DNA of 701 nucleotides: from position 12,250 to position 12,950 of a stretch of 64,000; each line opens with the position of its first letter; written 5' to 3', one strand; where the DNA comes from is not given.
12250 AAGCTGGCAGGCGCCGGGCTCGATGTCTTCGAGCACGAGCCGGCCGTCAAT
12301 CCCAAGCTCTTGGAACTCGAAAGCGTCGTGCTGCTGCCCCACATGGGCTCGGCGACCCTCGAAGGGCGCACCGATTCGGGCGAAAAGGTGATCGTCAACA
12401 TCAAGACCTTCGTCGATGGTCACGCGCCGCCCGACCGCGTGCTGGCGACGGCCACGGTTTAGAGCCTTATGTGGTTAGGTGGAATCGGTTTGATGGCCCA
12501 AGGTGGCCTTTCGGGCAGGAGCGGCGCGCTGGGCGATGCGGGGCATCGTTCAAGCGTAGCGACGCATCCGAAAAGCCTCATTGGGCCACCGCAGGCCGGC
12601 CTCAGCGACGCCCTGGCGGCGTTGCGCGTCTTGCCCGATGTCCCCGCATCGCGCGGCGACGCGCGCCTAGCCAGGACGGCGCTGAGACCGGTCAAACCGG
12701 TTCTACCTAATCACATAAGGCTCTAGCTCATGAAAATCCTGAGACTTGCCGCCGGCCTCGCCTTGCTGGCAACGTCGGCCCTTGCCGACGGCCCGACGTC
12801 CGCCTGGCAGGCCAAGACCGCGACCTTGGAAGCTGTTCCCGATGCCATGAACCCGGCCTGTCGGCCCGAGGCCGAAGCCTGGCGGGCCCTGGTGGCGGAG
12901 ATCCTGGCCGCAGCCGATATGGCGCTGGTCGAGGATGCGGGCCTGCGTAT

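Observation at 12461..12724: MITE-like 264-bp element with 33-bp terminal inverted repeats inserted exactly between two genes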

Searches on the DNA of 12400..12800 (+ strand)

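Call 10: search_dna_similar(query=window:12455-12730:+, collection=plasmids, mode=distant)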
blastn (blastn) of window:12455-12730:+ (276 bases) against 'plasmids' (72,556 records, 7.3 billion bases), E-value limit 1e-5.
Records with a match: 1; places in all: 2; records where one place covers at least 80% of the query: 0.
Best place of each record, by identity: 60-80% 1.
By first word of the organism name: Agrobacterium 1.
By predicted mobility (MOB-suite, as given by PLSDB): mobilizable 1.
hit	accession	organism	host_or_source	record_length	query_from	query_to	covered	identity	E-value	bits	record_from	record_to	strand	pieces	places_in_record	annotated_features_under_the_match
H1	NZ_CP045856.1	Agrobacterium sp. MA01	cell culture,Microcystis culture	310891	55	220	60%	69.0%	3e-6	59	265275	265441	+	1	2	none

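Call 12: get_annotated_region(hit=H1, flank=2500)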
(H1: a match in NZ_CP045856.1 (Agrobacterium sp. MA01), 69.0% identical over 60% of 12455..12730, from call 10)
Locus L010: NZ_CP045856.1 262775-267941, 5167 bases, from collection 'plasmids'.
description: Agrobacterium sp. MA01 plasmid punanmed2, complete sequence
organism: Agrobacterium sp. MA01 (NCBI taxid 2664893)
taxonomy: Bacteria; Pseudomonadota; Alphaproteobacteria; Hyphomicrobiales; Rhizobiaceae; Agrobacterium; Agrobacterium sp. MA01
host: -; source: cell culture,Microcystis culture; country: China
typing (MOB-suite, as given by PLSDB): mobilizable; relaxase MOBQ
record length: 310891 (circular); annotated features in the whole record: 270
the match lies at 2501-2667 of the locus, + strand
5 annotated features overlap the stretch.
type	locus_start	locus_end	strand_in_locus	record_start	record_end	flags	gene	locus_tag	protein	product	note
CDS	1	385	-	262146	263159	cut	-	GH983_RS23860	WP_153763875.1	hypothetical protein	-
CDS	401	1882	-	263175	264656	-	-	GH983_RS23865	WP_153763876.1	hypothetical protein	-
CDS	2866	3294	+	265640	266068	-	-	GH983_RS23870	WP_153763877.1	helix-turn-helix transcriptional regulator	-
CDS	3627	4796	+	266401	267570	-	-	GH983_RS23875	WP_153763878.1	GGDEF domain-containing protein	-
CDS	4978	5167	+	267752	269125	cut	-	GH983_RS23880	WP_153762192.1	ISNCY family transposase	-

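Call 16: search_dna_similar(query=L010:2455-2725:+, collection=plasmids, mode=distant, max_rows=40)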
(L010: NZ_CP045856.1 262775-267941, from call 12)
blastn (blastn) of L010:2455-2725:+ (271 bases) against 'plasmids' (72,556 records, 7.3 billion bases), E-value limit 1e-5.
Records with a match: 2; places in all: 3; records where one place covers at least 80% of the query: 1.
Best place of each record, by identity: >=99% 1; 60-80% 1.
By first word of the organism name: Agrobacterium 1; Rhizobium 1.
By predicted mobility (MOB-suite, as given by PLSDB): mobilizable 1; non-mobilizable 1.
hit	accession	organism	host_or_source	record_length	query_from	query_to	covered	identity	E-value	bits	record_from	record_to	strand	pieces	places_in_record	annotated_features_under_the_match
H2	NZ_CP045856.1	Agrobacterium sp. MA01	cell culture,Microcystis culture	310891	1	271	100%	100.0%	5e-136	489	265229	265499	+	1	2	none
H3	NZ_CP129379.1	Rhizobium sp. SSA_523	single cell,Sea water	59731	154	265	41%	73.0%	2e-7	63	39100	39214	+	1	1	none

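Call 18: search_rna_families(source=window, start=12400, end=12800, threshold=evalue, max_evalue=10)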
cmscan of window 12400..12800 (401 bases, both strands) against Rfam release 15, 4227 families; matches with E-value up to 10: 2.
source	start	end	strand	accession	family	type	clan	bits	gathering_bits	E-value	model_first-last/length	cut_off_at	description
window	12573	12635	-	RF01681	P4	Gene; sRNA;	-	8.7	37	7.4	1-215/215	no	Pseudomonas sRNA P4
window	12594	12654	+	RF02243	Xoo8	Gene; sRNA;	-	7.9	90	6.9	16-76/323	no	Proteobacterial sRNA Xoo8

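Call 19: get_annotated_region(hit=H3, flank=1500)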
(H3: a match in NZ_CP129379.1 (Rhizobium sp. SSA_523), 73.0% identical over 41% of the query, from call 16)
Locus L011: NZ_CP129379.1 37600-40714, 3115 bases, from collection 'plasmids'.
description: Rhizobium sp. SSA_523 strain SSA5.23 plasmid pHM1, complete sequence
organism: Rhizobium sp. SSA_523 (NCBI taxid 2952477)
taxonomy: Bacteria; Pseudomonadota; Alphaproteobacteria; Hyphomicrobiales; Rhizobiaceae; Rhizobium; Rhizobium sp. SSA 523
host: -; source: single cell,Sea water; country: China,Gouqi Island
typing (MOB-suite, as given by PLSDB): non-mobilizable
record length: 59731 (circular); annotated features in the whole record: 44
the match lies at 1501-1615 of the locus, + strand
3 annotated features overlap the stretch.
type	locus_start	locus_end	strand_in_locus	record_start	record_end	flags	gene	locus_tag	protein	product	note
CDS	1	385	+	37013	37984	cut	gmd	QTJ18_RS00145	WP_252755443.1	GDP-mannose 4,6-dehydratase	GO:0000271 - polysaccharide biosynthetic process [Evidence IEA]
CDS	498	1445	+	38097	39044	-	-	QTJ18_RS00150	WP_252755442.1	NAD-dependent epimerase/dehydratase family protein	-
CDS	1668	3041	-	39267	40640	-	-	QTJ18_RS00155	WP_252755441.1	glycosyl hydrolase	-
